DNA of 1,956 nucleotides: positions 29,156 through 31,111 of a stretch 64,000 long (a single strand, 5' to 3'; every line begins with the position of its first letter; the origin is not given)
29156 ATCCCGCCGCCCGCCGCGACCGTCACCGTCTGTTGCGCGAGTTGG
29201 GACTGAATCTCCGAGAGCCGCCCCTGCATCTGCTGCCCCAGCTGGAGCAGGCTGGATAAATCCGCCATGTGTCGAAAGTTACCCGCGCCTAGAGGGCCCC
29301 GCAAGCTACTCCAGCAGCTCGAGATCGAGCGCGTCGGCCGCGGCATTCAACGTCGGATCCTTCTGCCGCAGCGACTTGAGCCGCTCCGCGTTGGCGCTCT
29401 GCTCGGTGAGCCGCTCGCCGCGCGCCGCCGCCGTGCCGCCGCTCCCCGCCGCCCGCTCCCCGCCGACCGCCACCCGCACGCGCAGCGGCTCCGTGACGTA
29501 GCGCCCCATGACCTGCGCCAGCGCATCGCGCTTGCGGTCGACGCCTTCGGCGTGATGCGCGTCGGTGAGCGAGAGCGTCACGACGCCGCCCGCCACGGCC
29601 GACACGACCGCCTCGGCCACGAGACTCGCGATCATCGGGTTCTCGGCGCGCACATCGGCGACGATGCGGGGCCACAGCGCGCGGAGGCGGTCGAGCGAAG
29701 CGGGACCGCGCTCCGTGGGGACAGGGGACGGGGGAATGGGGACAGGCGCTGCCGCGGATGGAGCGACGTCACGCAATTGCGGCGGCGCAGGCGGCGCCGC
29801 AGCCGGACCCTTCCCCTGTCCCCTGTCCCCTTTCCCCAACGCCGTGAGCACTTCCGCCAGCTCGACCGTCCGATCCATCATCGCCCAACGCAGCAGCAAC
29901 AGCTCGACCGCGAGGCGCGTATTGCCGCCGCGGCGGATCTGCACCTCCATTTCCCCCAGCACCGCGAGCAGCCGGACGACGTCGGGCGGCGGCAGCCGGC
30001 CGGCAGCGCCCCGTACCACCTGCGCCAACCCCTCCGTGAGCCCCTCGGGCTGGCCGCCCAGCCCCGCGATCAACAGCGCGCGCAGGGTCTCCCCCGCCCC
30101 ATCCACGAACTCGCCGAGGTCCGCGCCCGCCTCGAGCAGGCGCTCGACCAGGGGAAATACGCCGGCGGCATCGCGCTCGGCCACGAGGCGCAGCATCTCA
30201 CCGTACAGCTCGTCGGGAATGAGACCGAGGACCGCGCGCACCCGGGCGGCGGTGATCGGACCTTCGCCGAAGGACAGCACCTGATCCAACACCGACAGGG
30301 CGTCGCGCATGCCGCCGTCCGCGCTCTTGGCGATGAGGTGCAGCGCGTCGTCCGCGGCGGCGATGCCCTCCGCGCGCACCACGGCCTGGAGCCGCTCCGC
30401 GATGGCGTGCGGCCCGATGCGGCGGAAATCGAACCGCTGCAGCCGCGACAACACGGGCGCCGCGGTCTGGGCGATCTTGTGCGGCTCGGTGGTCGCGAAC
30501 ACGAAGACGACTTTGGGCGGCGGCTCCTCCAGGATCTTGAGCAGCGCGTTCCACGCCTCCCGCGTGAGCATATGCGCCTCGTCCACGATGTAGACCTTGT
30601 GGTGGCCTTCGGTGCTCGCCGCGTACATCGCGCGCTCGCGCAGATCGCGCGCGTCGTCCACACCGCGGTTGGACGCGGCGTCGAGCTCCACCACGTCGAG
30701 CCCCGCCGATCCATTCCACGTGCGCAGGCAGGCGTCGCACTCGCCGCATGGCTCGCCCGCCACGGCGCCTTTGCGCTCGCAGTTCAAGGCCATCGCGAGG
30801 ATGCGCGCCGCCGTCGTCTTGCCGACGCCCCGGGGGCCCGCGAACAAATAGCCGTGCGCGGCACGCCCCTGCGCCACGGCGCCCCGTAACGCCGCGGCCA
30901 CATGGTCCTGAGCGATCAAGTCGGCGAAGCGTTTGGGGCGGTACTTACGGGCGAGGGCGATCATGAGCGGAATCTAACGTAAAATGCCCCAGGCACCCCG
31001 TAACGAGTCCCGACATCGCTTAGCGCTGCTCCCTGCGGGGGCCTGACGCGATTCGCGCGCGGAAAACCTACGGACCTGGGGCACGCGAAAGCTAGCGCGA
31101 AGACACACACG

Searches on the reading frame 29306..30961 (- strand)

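Call 54: search_protein_families(library=pfam, proteins=[window:29306-30961:-])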
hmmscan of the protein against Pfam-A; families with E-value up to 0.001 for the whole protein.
window:29306-30961:- (551 aa): 11 families
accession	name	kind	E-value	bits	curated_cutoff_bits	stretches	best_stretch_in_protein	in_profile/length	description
PF13177.12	DNA_pol3_delta2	-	6.4e-34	117.7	27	1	18-181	2-159/161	DNA polymerase III, delta subunit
PF22608.2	DNAX_ATPase_lid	-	1.2e-15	57.5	27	1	187-234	2-49/49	DNA polymerase III clamp loader subunit, ATPase lid domain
PF12169.13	DNA_pol3_gamma3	-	5.2e-10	39.7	24.4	1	236-363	1-131/143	DNA polymerase III subunits gamma and tau domain III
PF00004.35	AAA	-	7.7e-10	39.8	21.2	1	39-178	2-124/131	ATPase family associated with various cellular activities (AAA)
PF13401.12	AAA_22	-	1.2e-08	35.8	27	1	39-155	9-122/130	AAA domain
PF20964.2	DnaX_C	-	5.5e-07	30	26.2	1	417-508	3-96/113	DNA polymerase III subunit tau, C-terminal domain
PF05496.18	RuvB_N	-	4.7e-06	26.9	27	1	8-64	2-62/159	Holliday junction DNA helicase RuvB P-loop domain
PF13604.12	AAA_30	-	8.2e-06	26.1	27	1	39-154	22-122/191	AAA domain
PF13191.12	AAA_16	-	0.00014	22.9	32.6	1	19-149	10-161/167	AAA ATPase domain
PF07728.20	AAA_5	-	0.00045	20.7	22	0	39-146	3-92/139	AAA domain (dynein-related subfamily)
PF21960.2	RCF1-5-like_lid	-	0.00076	19.8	27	0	190-225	2-38/43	RCF1/5-like, AAA+ ATPase lid domain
